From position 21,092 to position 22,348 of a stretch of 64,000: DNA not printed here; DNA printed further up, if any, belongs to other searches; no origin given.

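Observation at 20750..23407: RecQ-like helicase interrupted by a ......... intein exactly within motif II (DExH)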

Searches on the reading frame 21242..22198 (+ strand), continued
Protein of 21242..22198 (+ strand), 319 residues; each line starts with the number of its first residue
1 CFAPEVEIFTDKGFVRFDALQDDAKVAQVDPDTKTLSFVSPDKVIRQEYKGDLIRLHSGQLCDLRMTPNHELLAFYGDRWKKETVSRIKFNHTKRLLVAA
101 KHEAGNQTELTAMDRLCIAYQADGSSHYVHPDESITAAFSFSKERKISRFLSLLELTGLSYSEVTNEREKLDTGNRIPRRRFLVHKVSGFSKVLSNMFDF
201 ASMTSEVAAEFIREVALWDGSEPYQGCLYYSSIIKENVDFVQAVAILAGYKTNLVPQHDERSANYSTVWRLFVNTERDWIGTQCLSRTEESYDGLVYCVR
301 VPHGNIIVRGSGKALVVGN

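Call 42: fold_search(model_id=the predicted structure, library=pdb)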
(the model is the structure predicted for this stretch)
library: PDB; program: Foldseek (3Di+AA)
matches with E <= 10: 488; with E <= 0.001: 38
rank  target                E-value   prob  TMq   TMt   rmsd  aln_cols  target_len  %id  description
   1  7qsu                  3.4e-13  1.00  0.68  0.60   5.3       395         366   12  Crystal structure of homing endonuclease-associated TliVMA intein (C1A, d333-339) (released 2022-03-30)
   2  7qss                  4.9e-12  1.00  0.66  0.51   6.3       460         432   11  Crystal structure of homing endonuclease-associated TliVMA intein (C1A) (released 2022-03-30)
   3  1dq3                  1.9e-11  1.00  0.71  0.52   6.0       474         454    9  CRYSTAL STRUCTURE OF AN ARCHAEAL INTEIN-ENCODED HOMING ENDONUCLEASE PI-PFUI (released 2000-07-05)
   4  1vde_A                2.2e-11  1.00  0.58  0.46   8.6       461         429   10  PI-SCEI, A HOMING ENDONUCLEASE WITH PROTEIN SPLICING ACTIVITY (released 1998-04-08)
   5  1ef0_A                1.6e-10  1.00  0.60  0.48   7.9       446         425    9  CRYSTAL STRUCTURE OF PI-SCEI MINIPRECURSOR (released 2000-06-07)
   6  7qst                  2.2e-10  1.00  0.63  0.57   5.8       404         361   12  Crystal structure of homing endonuclease-associated PhoVMA intein (C1A) (released 2022-03-30)
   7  1vde_B                1.2e-09  1.00  0.58  0.46   8.1       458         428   10  PI-SCEI, A HOMING ENDONUCLEASE WITH PROTEIN SPLICING ACTIVITY (released 1998-04-08)
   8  1lws_A                2.0e-09  1.00  0.59  0.47   8.8       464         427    9  Crystal structure of the intein homing endonuclease PI-SceI bound to its recognition sequence (released 2002-09-27)
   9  1jva_A                7.8e-09  1.00  0.57  0.45   9.0       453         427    9  CRYSTAL STRUCTURE OF THE VMA1-DERIVED ENDONUCLEASE BEARING THE N AND C EXTEIN PROPEPTIDES (released 2002-08-29)
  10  1jva_B                8.3e-09  1.00  0.60  0.47   8.5       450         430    9  CRYSTAL STRUCTURE OF THE VMA1-DERIVED ENDONUCLEASE BEARING THE N AND C EXTEIN PROPEPTIDES (released 2002-08-29)
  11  2cw7                  2.1e-08  1.00  0.64  0.41   7.7       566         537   10  Crystal structure of intein homing endonuclease II (released 2006-04-18)
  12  1lwt_A                3.1e-08  1.00  0.55  0.42  11.0       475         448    9  Crystal structure of the intein homing endonuclease PI-SceI bound to its substrate DNA (Ca2+ free) (released 2002-09-27)
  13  1um2_B                3.6e-08  1.00  0.60  0.48   8.5       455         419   10  Crystal Structure of the Vma1-Derived Endonuclease with the Ligated Extein Segment (released 2004-09-22)
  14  1um2_A                6.4e-08  1.00  0.57  0.46   9.3       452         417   10  Crystal Structure of the Vma1-Derived Endonuclease with the Ligated Extein Segment (released 2004-09-22)
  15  1dfa                  1.5e-07  1.00  0.53  0.44   9.8       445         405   10  CRYSTAL STRUCTURE OF PI-SCEI IN C2 SPACE GROUP (released 1999-12-08)
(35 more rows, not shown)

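Call 67: search_protein_representatives(alignment_id=A1)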
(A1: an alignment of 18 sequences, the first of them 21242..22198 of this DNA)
Query: 18 sequences, 311 profile positions. Proteins with E-value up to 0.001 (for the whole library): 14232; up to 1e-10: 8837; up to 1e-30: 1578. The best 150 are listed.
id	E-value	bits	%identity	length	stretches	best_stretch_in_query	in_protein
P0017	1.0e-141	488.3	-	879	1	1-311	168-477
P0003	2.7e-139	480.4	-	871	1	1-311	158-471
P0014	7.1e-139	479.0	-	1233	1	1-311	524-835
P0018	1.5e-138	477.9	-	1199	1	1-311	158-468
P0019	2.7e-138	477.1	-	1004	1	1-311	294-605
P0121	1.1e-137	475.0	-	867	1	1-311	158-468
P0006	2.0e-137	474.2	-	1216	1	1-311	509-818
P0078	1.1e-135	468.5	-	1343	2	1-311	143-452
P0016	4.8e-135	466.4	-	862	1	1-311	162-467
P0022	9.8e-133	458.8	-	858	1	1-311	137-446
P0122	7.2e-131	452.6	-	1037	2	1-311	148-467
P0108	6.2e-128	443.0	-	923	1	1-311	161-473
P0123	1.9e-127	441.4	-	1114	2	1-311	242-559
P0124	1.5e-126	438.5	-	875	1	1-311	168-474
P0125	4.7e-123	427.0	-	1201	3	1-311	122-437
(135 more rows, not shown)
